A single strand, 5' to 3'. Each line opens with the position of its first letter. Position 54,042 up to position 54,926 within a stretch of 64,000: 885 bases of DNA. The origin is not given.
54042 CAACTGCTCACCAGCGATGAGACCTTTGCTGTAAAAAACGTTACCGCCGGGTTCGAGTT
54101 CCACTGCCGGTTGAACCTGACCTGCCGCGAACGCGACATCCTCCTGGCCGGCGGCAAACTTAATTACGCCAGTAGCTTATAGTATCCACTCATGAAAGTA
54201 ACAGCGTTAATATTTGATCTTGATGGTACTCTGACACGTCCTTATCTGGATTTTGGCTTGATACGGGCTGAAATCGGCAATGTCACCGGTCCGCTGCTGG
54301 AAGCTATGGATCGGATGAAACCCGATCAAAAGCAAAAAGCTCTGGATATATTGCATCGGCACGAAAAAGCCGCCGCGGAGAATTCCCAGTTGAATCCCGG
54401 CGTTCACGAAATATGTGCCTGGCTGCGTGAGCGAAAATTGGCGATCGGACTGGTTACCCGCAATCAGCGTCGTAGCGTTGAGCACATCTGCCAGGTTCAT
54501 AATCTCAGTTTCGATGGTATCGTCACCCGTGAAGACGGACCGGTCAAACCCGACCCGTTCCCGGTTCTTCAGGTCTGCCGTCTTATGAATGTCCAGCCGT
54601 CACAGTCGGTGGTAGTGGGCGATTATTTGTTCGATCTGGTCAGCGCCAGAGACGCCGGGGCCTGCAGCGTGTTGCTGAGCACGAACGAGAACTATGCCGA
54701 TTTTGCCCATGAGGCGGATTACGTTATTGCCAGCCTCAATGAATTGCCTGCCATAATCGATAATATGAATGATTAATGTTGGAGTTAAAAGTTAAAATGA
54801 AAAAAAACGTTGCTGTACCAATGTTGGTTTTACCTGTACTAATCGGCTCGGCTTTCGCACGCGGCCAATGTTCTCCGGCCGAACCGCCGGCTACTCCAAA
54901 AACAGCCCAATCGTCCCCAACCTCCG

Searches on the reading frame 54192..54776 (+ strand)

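Call 42: search_protein_families(library=pfam, proteins=[window:54192-54776:+], max_evalue=0.0001)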
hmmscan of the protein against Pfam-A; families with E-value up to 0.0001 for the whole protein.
window:54192-54776:+ (194 aa): 4 families
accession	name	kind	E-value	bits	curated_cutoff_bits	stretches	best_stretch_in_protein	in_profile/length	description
PF13419.12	HAD_2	-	8.9e-20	72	23.8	1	37-159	47-175/178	Haloacid dehalogenase-like hydrolase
PF00702.32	Hydrolase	-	8.2e-18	65.9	26.4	1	40-156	72-191/191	haloacid dehalogenase-like hydrolase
PF13242.12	Hydrolase_like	-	1.7e-07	31.5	22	1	119-185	4-75/75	HAD-hyrolase-like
PF12710.13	HAD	-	5e-06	27.5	27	0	7-149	2-185/189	haloacid dehalogenase-like hydrolase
